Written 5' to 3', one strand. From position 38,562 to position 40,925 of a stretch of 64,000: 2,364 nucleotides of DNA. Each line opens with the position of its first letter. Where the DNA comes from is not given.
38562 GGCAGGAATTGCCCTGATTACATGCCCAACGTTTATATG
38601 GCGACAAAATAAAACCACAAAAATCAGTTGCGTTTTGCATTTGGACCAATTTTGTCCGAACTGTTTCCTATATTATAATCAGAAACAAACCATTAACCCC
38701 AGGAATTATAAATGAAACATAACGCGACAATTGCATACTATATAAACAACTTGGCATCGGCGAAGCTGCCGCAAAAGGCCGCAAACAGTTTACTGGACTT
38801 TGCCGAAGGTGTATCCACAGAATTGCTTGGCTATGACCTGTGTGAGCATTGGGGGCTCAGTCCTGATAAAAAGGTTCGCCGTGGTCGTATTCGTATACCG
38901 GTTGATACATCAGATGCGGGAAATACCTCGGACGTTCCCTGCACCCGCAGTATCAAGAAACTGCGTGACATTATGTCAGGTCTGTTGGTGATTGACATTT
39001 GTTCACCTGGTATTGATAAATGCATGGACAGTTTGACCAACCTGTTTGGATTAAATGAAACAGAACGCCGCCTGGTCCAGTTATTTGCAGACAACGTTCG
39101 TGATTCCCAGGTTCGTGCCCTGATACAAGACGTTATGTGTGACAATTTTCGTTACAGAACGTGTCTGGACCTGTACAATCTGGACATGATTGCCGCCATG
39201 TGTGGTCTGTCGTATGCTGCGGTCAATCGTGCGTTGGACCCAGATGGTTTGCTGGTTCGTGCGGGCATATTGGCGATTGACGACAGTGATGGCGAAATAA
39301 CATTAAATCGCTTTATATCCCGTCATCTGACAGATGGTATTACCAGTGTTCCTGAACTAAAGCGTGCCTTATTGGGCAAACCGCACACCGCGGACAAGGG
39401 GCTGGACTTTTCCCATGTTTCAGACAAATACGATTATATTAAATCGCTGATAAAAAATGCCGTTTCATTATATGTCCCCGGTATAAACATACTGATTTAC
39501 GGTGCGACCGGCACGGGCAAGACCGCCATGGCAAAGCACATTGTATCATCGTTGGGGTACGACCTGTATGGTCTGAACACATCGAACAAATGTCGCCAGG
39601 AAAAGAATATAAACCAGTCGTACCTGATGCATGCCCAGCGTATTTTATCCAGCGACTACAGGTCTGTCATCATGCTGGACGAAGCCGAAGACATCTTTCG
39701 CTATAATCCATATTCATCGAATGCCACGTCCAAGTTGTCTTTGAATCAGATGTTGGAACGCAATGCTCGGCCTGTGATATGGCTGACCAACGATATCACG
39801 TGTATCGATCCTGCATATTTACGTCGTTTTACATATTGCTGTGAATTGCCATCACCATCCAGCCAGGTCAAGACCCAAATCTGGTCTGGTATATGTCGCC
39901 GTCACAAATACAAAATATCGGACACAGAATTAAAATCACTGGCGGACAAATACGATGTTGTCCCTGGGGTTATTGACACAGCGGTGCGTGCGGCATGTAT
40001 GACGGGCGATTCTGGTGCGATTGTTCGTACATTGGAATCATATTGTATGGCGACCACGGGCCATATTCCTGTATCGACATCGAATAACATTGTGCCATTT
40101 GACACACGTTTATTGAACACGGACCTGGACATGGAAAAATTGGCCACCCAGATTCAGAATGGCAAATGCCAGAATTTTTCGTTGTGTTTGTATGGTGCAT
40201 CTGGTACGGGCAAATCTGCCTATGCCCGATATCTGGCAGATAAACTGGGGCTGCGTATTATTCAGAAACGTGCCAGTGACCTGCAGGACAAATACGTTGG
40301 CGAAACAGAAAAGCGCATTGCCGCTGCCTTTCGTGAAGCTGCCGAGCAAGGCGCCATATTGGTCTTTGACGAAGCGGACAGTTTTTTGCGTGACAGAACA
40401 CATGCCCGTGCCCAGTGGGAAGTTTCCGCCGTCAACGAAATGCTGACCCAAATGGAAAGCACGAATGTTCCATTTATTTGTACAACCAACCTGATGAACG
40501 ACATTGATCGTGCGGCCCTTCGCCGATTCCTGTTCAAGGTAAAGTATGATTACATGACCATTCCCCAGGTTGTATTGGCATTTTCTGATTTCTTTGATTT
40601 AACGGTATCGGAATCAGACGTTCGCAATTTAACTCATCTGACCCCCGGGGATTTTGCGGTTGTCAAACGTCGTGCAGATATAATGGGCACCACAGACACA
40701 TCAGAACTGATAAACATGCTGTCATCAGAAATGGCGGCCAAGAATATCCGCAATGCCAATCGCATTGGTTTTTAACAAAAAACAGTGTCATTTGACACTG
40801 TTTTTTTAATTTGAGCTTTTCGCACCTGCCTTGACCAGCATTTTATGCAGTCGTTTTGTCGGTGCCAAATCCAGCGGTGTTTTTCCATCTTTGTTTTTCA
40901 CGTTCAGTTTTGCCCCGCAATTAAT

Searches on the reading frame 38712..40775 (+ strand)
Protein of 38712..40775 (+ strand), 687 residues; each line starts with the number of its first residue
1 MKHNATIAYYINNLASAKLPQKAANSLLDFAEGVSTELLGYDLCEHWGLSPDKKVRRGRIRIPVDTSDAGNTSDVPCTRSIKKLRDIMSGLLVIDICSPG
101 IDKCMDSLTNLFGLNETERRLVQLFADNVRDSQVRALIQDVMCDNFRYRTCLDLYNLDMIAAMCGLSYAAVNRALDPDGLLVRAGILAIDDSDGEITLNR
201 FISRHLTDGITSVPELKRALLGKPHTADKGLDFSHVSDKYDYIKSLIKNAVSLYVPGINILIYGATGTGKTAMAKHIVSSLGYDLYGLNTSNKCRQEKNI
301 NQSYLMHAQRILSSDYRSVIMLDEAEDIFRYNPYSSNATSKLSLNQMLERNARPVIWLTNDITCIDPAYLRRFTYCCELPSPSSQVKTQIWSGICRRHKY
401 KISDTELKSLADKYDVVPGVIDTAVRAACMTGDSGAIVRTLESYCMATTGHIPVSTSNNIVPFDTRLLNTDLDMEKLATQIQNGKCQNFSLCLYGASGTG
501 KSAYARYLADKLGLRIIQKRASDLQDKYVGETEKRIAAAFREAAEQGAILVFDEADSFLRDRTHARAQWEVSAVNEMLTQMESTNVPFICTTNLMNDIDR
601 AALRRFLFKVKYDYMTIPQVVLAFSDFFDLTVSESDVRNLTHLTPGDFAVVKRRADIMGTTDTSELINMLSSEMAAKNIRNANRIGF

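Call 4: search_protein_families(library=pfam, proteins=[window:38712-40775:+], max_evalue=0.01)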
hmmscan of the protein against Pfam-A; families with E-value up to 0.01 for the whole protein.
window:38712-40775:+ (687 aa): 31 families (the best 25 are shown)
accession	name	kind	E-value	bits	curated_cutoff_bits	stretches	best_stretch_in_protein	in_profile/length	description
PF00004.35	AAA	-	1.6e-39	135.8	21.2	2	491-611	1-128/131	ATPase family associated with various cellular activities (AAA)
PF13191.12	AAA_16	-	3.9e-09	37.7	32.6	1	259-311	26-73/167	AAA ATPase domain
PF13401.12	AAA_22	-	4.2e-09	37.2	27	0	260-294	8-45/130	AAA domain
PF07728.20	AAA_5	-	2.3e-08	34.6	22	1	491-557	2-77/139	AAA domain (dynein-related subfamily)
PF00910.28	RNA_helicase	-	7.6e-08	33.2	21.5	0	491-516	1-26/105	RNA helicase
PF13238.12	AAA_18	-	1.2e-06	29.5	29.4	0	260-296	1-34/128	AAA domain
PF00158.32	Sigma54_activat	-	1.3e-06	28.7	20.2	0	243-279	8-44/168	Sigma-54 interaction domain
PF02367.23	TsaE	-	1.9e-06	28.3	26.6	0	246-283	10-47/128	Threonylcarbamoyl adenosine biosynthesis protein TsaE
PF13173.12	AAA_14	-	2.8e-06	27.8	27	0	260-328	5-74/129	AAA domain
PF13189.12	Cytidylate_kin2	-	5.9e-06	27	28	0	260-320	2-60/176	Cytidylate kinase-like family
PF13521.12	AAA_28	-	1.7e-05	25.5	27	0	492-541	3-57/164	AAA domain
PF12775.13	AAA_7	-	1.9e-05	24.7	25.8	0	257-292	33-68/181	P-loop containing dynein motor region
PF05673.19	DUF815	-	3e-05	23.7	23.8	0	490-526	55-94/249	Protein of unknown function (DUF815)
PF20720.3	nSTAND3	-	5.6e-05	23.3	27.2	0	260-281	20-41/155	Novel STAND NTPase 3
PF13479.12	AAA_24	-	5.7e-05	23.5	27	0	489-560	3-78/195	AAA domain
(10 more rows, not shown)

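Call 5: search_protein_families(library=padloc, proteins=[window:38712-40775:+], max_evalue=0.01)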
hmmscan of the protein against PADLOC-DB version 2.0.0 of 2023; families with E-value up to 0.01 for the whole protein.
window:38712-40775:+ (687 aa): 17 families
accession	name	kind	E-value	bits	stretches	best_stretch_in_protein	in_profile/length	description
PDLC02196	IetA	-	2.2e-29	101.1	3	483-614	117-251/374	-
PDLC02195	IetA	-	2.7e-25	87.5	2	487-646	136-299/395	-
PDLC04232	IetA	-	2.6e-23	80.9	1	491-627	119-258/330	-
PDLC04231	IetA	-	2.2e-16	58.4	1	462-617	89-249/262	-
PDLC00914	TRIP13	-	1.3e-12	45.8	1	492-641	75-245/302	TRIP13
PDLC00915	TRIP13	-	3.2e-08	31.4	1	492-605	67-201/302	TRIP13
PDLC01995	RtcR_PspF2--CARF_AAA_HTH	-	4.8e-07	27.3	1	231-277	164-210/481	-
PDLC04140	mad8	-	1.1e-06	26.4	1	257-284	27-54/314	mads_8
PDLC03838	DolB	-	1.3e-06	25.9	0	475-527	153-205/375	-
PDLC04605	PDC-M37B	-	5.6e-05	20.4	0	489-512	305-328/518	-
PDLC04789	PDC-S01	-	7.1e-05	20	1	258-328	18-85/375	-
PDLC05035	PDC-S53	-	0.00046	16.4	1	260-279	513-532/900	-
PDLC04606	PDC-M37B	-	0.001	16.3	0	488-512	174-198/390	-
PDLC00268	PtuA1|PtuA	-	0.0016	15.9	0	249-304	17-72/411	AAA ATPase domain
PDLC04890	PDC-S06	-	0.0026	14.4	0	261-295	28-62/732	-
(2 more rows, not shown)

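Call 6: search_protein_families(library=ncbifam, proteins=[window:38712-40775:+], max_evalue=0.01)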
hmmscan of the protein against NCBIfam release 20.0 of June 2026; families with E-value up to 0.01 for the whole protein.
window:38712-40775:+ (687 aa): 48 families (the best 25 are shown)
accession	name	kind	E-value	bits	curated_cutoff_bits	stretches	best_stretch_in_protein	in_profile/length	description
NF042959.1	IteA_antiphage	equivalog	2.3e-27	96.1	510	2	485-613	122-253/367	anti-phage ATPase IteA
NF003229.0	PRK04195.1-5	equivalog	3e-23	82.2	280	2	259-413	46-196/413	replication factor C large subunit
TIGR01243.1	CDC48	subfamily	9.3e-18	63.9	802.65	2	492-604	491-609/733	CDC48 family AAA ATPase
NF003069.1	PRK03992.1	subfamily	4.1e-16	59.1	500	1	492-604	169-289/379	proteasome-activating nucleotidase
TIGR01242.2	TIGR01242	subfamily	3.9e-15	55.7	500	1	492-605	152-273/362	proteasome-activating nucleotidase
NF041006.2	cell_div_CdvC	equivalog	4.7e-13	48.8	650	1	492-620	138-275/370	cell division protein CdvC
NF047748.1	PrtsmActNtasePan1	equivalog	8.7e-13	48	750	1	491-606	185-308/405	proteasome-activating nucleotidase Pan1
TIGR03689.1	pup_AAA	equivalog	2.6e-12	46.2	504.75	1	492-607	220-355/512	proteasome ATPase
NF003231.0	PRK04195.2-1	equivalog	4.2e-12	45.6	442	2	260-413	46-193/517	replication factor C large subunit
NF047747.1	PrtsmActNtasePan2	equivalog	5.3e-12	45.7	700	1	491-605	188-310/397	proteasome-activating nucleotidase Pan2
NF003230.0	PRK04195.1-6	equivalog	6.6e-11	41.5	441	1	259-412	41-189/494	replication factor C large subunit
NF003226.0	PRK04195.1-1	equivalog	1.7e-10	40.4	588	2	481-609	33-152/405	replication factor C large subunit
NF003228.0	PRK04195.1-4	equivalog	5.6e-10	38.7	456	1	260-414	40-191/502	replication factor C large subunit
TIGR02928.1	TIGR02928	subfamily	3.2e-09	36.1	181.3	1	234-281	18-64/366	orc1/cdc6 family replication initiation protein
NF003233.0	PRK04195.2-3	equivalog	1.3e-07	30.8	471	1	255-411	36-187/504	replication factor C large subunit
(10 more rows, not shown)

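Call 97: search_protein_families(library=phrogs, proteins=[window:38712-40775:+], max_evalue=0.001)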
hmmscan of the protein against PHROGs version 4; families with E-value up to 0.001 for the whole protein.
window:38712-40775:+ (687 aa): 25 families
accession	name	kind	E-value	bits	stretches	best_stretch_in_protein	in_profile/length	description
phrog_10401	-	other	9.5e-94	316.4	1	99-687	82-667/667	ATPase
phrog_3757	-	unknown function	3e-43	149.6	2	486-653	124-298/367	-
phrog_9172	-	unknown function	9.9e-34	118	2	478-612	98-242/509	-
phrog_168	-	DNA, RNA and nucleotide metabolism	1.2e-23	85.4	2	473-615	29-159/314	clamp loader of DNA polymerase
phrog_11838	-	DNA, RNA and nucleotide metabolism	2.5e-17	64.1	2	260-413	43-190/420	clamp loader of DNA polymerase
phrog_7485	-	unknown function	3.8e-12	46.9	1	489-638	228-385/430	-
phrog_249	-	moron, auxiliary metabolic gene and host takeover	7.4e-12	46.3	2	456-556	101-203/380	porphyrin biosynthesis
phrog_4339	-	unknown function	1.2e-11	45.4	1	473-595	293-405/552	-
phrog_8638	-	unknown function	1.4e-10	41.4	1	491-591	308-413/568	-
phrog_29662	-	other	6.3e-10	39.4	1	468-613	331-471/548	ATP-dependent protease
phrog_5846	-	DNA, RNA and nucleotide metabolism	6.6e-10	39.8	1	476-605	27-144/380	clamp loader of DNA polymerase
phrog_7998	-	unknown function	6.6e-10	39.7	0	464-556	16-128/339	-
phrog_5484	-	DNA, RNA and nucleotide metabolism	6.4e-09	36.7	0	258-326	29-103/239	DnaA-like replication initiation protein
phrog_124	-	DNA, RNA and nucleotide metabolism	1.5e-08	35.4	0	247-276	32-62/382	Sak4-like ssDNA annealing protein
phrog_1815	-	other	2.7e-08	35.3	1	260-304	6-50/197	guanylate kinase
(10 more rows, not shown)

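Call 98: search_dna_similar(query=window:38712-40775:+, collection=phages, mode=protein, max_evalue=1e-20, max_rows=15)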
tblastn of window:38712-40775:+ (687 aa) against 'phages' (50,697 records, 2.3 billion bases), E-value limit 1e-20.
Records with a match: 1; places in all: 1; records where one place covers at least 80% of the query: 0.
Best place of each record, by identity: <60% 1.
By first word of the organism name: Bacteriophage 1.
By host as written in the record: - 1.
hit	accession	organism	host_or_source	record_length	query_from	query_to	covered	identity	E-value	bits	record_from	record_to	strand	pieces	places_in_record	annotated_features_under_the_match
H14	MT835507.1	Bacteriophage sp.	human fecal samples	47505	157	687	77%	31.8%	9e-64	236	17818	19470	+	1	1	record has no annotation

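Call 99: search_dna_similar(query=window:38712-40775:+, collection=plasmids, mode=protein, max_evalue=1e-30, max_rows=15)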
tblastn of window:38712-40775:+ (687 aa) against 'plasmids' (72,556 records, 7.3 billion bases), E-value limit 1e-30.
Records with a match: 17; places in all: 18; records where one place covers at least 80% of the query: 7.
Best place of each record, by identity: <60% 17.
By first word of the organism name: Ralstonia 3; Paracoccus 1; Azospirillum 1; Diaphorobacter 1; Methylomonas 1; Croceicoccus 1; Rhodoferax 1; Fuscovulum 1; Leisingera 1; Sphingobium 1; and 5 more.
By predicted mobility (MOB-suite, as given by PLSDB): non-mobilizable 12; mobilizable 3; conjugative 2.
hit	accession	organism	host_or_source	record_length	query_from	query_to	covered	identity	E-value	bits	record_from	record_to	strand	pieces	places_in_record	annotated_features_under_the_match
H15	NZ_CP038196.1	Paracoccus versutus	single cell,soil adjacent to the roots ...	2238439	95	687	86%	33.5%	1e-78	281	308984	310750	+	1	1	none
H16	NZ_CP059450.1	Azospirillum brasilense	Prokaryotes,soil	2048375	160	687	77%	36.9%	7e-96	332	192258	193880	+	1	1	none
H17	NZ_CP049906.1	Diaphorobacter sp. HDW4B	single bacterial strain,Hydrophilus ...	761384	101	687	85%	33.1%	2e-70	258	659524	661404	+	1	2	ATP-binding protein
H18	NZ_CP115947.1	Ralstonia solanacearum MolK2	Musa sp.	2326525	105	687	85%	33.1%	5e-69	253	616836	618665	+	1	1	record has no annotation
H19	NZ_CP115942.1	Ralstonia syzygii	Musa sp.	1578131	105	687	85%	32.9%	7e-69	253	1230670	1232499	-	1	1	none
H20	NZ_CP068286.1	Ralstonia syzygii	Musa balbisiana cultivar Kepok,banana ...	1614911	105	687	85%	32.9%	7e-69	253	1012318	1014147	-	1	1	record has no annotation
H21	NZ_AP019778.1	Methylomonas koyamae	-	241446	105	687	85%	31.8%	1e-69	255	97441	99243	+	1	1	ATP-binding protein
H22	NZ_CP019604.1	Croceicoccus marinus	-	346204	98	678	85%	31.8%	2e-64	239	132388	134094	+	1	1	AAA family ATPase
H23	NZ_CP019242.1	Rhodoferax antarcticus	Whole organism,environment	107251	108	654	80%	33.0%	2e-69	254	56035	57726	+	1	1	ATP-binding protein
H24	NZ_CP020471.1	Fuscovulum blasticum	cell culture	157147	232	687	66%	39.4%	2e-86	304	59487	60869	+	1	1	AAA family ATPase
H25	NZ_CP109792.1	Leisingera thetidis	-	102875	232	687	66%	38.2%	3e-88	310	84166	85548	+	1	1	AAA family ATPase | hypothetical protein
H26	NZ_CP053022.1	Sphingobium yanoikuyae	whole organism,River sediment ...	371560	148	687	79%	30.8%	3e-55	212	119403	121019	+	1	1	ATP-binding protein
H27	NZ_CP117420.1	Novosphingobium humi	Single cell,Soil from military shooting ...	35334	190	687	72%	33.2%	1e-62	234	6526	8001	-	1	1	ATP-binding protein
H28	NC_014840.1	Pantoea sp. At-9b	-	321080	159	687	77%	31.1%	8e-63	234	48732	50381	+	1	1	ATP-binding protein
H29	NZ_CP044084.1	Pseudomonas luteola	Homo sapiens,clinical isolate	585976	232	687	66%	35.1%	8e-59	223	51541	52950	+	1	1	ATP-binding protein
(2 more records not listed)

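Call 100: get_annotated_region(hit=H21, flank=5000)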
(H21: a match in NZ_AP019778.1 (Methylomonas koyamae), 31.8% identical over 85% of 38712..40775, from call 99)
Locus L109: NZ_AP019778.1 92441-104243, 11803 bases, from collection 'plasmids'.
description: Methylomonas koyamae strain Fw12E-Y plasmid pFW12EY, complete sequence
organism: Methylomonas koyamae (NCBI taxid 702114)
taxonomy: Bacteria; Pseudomonadota; Gammaproteobacteria; Methylococcales; Methylococcaceae; Methylomonas; Methylomonas koyamae
host: -; source: -; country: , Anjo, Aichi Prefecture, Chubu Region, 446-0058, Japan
typing (MOB-suite, as given by PLSDB): mobilizable; relaxase MOBH
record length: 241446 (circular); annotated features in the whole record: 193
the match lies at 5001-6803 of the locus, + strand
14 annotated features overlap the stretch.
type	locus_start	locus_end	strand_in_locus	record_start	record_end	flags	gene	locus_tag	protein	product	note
CDS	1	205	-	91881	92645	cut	-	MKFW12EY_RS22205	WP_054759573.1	DsbC family protein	-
CDS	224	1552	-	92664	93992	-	-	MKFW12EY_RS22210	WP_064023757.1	TraB/VirB10 family protein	-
CDS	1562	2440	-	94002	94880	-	-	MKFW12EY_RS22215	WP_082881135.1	type-F conjugative transfer system secretin TraK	-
CDS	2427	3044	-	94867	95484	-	-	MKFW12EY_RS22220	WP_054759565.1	TraE/TraK family type IV conjugative transfer system protein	-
CDS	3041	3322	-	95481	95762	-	traL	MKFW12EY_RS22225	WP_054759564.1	type IV conjugative transfer system protein TraL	-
CDS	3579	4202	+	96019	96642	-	-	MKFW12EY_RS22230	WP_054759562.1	hypothetical protein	-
CDS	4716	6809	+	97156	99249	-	-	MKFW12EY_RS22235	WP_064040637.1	ATP-binding protein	-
CDS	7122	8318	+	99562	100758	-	-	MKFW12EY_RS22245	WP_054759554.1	RtcB family protein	GO:0006396 - RNA processing [Evidence IEA]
CDS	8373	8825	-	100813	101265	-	-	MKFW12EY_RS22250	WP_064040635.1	hypothetical protein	-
CDS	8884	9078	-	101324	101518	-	-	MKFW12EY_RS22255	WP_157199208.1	hypothetical protein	-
CDS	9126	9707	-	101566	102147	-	-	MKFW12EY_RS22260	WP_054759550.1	hypothetical protein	-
CDS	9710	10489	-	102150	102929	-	-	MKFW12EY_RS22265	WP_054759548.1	PD-(D/E)XK nuclease family protein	-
CDS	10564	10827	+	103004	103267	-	-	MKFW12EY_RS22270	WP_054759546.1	helix-turn-helix transcriptional regulator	-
CDS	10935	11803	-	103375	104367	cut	-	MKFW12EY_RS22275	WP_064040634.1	WYL domain-containing protein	-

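Call 101: get_annotated_region(hit=H23, flank=5000)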
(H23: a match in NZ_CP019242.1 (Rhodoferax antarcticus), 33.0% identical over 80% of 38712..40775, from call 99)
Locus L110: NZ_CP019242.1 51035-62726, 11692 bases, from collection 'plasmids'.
description: Rhodoferax antarcticus strain DSMZ24876 plasmid unnamed2
organism: Rhodoferax antarcticus (NCBI taxid 81479)
taxonomy: Bacteria; Pseudomonadota; Betaproteobacteria; Burkholderiales; Comamonadaceae; Rhodoferax; Rhodoferax antarcticus
host: -; source: Whole organism,environment; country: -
typing (MOB-suite, as given by PLSDB): mobilizable; relaxase MOBP
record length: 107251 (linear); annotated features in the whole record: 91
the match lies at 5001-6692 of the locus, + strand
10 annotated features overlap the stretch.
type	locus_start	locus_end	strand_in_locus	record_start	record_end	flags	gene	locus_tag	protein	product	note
CDS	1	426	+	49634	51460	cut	-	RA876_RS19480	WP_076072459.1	DUF2357 domain-containing protein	-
CDS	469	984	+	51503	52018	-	-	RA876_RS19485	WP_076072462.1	hypothetical protein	-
CDS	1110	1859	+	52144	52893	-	-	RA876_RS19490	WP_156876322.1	hypothetical protein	-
CDS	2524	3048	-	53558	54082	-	-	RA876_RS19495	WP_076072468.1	macro domain-containing protein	-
CDS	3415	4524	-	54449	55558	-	-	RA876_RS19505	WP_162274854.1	hypothetical protein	-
CDS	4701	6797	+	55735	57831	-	-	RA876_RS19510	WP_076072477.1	ATP-binding protein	-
CDS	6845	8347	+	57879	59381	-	-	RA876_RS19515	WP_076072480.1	DUF2779 domain-containing protein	-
CDS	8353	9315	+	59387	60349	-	-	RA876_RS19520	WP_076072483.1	WYL domain-containing protein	-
CDS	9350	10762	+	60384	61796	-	-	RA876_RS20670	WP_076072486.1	hypothetical protein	-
CDS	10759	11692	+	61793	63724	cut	-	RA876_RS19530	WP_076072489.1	phospholipase D-like domain-containing protein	-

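Call 102: get_annotated_region(hit=H22, flank=5000)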
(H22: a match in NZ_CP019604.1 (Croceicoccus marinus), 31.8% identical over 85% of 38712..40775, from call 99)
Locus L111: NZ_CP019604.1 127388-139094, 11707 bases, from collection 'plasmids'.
description: Croceicoccus marinus strain E4A9 plasmid pCME4A9II, complete sequence
organism: Croceicoccus marinus (NCBI taxid 450378)
taxonomy: Bacteria; Pseudomonadota; Alphaproteobacteria; Sphingomonadales; Erythrobacteraceae; Croceicoccus; Croceicoccus marinus
host: -; source: -; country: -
typing (MOB-suite, as given by PLSDB): non-mobilizable; replicon rep_cluster_91
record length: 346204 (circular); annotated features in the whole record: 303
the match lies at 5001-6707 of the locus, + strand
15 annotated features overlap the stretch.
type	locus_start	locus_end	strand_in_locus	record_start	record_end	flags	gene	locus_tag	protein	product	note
CDS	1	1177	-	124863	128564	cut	-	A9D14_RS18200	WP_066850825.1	AAA family ATPase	GO:0006302 - double-strand break repair [Evidence IEA]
CDS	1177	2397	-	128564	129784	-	-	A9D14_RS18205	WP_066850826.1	exonuclease SbcCD subunit D C-terminal domain-containing protein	-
CDS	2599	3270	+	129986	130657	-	-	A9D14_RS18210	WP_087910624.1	HEPN domain-containing protein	-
CDS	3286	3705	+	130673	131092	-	-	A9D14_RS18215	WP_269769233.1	DUF6508 domain-containing protein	-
CDS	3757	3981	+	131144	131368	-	-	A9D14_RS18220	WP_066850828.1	type II toxin-antitoxin system ParD family antitoxin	GO:0051983 - regulation of chromosome segregation [Evidence IEA]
CDS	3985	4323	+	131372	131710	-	-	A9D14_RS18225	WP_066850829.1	type II toxin-antitoxin system RelE/ParE family toxin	GO:0030541 - plasmid partitioning [Evidence IEA]; GO:0051290 - protein heterotetramerization [Evidence IEA]; GO:0009432 ...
CDS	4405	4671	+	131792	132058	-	-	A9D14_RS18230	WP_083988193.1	WGR domain-containing protein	-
CDS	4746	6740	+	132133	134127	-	-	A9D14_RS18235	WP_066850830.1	AAA family ATPase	-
CDS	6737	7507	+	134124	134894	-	-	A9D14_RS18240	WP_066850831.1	PD-(D/E)XK nuclease family protein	-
CDS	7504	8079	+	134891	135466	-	-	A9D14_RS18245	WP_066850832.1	hypothetical protein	-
CDS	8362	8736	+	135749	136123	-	-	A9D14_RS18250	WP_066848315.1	transposase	GO:0006313 - DNA transposition [Evidence IEA]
CDS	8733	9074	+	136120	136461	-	tnpB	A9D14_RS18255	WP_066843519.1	IS66 family insertion sequence element accessory protein TnpB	-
CDS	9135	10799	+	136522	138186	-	-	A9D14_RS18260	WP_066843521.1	IS66 family transposase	-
CDS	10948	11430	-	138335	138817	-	-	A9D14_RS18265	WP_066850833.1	hypothetical protein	-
CDS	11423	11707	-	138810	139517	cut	-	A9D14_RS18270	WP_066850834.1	hypothetical protein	-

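Call 103: get_annotated_region(hit=H28, flank=5000)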
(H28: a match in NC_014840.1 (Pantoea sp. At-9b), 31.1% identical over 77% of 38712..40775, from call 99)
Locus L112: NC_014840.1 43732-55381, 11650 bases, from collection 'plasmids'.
description: Pantoea sp. At-9b plasmid pPAT9B03, complete sequence
organism: Pantoea sp. At-9b (NCBI taxid 592316)
taxonomy: Bacteria; Pseudomonadota; Gammaproteobacteria; Enterobacterales; Erwiniaceae; Pantoea; Pantoea sp. At-9b
host: -; source: -; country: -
typing (MOB-suite, as given by PLSDB): non-mobilizable
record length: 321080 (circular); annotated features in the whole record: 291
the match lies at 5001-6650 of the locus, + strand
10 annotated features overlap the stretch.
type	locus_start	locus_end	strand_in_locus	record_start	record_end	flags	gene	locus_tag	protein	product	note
CDS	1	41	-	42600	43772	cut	-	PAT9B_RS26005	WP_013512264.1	ATP-binding protein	-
CDS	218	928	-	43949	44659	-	-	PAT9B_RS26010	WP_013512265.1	helix-turn-helix transcriptional regulator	-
CDS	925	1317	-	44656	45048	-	-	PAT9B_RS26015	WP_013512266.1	amino acid-binding protein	-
CDS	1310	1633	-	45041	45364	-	-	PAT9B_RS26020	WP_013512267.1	antibiotic biosynthesis monooxygenase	-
CDS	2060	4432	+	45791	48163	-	-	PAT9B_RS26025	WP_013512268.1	membrane-bound PQQ-dependent dehydrogenase, glucose/quinate/shikimate family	-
CDS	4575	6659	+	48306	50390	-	-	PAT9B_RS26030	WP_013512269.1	ATP-binding protein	-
CDS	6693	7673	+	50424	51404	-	-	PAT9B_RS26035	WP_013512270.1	WYL domain-containing protein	-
CDS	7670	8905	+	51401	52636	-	-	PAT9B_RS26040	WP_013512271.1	hypothetical protein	-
CDS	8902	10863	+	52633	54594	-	-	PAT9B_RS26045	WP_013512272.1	hypothetical protein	-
CDS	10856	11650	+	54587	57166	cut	-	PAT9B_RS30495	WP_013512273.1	SNF2-related protein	-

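Call 105: get_annotated_region(hit=H17, flank=4500)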
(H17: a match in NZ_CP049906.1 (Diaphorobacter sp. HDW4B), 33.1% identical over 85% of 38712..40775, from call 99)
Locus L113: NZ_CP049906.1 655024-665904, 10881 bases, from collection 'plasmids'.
description: Diaphorobacter sp. HDW4B plasmid unnamed1, complete sequence
organism: Diaphorobacter sp. HDW4B (NCBI taxid 2714925)
taxonomy: Bacteria; Pseudomonadota; Betaproteobacteria; Burkholderiales; Comamonadaceae; Diaphorobacter; Diaphorobacter sp. HDW4B
host: -; source: single bacterial strain,Hydrophilus acuminatus; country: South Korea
typing (MOB-suite, as given by PLSDB): non-mobilizable
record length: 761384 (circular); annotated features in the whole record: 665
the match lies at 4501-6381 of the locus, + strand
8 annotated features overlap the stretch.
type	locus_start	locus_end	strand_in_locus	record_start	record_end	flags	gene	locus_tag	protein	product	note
CDS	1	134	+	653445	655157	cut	-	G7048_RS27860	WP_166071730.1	tail fiber domain-containing protein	GO:0046718 - viral entry into host cell [Evidence IEA]; GO:0019062 - virion attachment to host cell [Evidence IEA]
CDS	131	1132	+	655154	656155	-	-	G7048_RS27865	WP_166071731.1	Ig domain-containing protein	-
CDS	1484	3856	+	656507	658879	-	-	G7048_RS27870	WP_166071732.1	DNA polymerase II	-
CDS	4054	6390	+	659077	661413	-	-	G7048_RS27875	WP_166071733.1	ATP-binding protein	-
CDS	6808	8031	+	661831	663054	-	-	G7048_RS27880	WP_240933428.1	gephyrin-like molybdotransferase Glp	-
CDS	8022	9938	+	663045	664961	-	-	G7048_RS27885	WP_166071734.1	molybdopterin biosynthesis protein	GO:0032324 - molybdopterin cofactor biosynthetic process [Evidence IEA]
CDS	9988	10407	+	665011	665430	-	-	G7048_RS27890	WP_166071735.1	hypothetical protein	-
CDS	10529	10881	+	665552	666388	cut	-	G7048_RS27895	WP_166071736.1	substrate-binding domain-containing protein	-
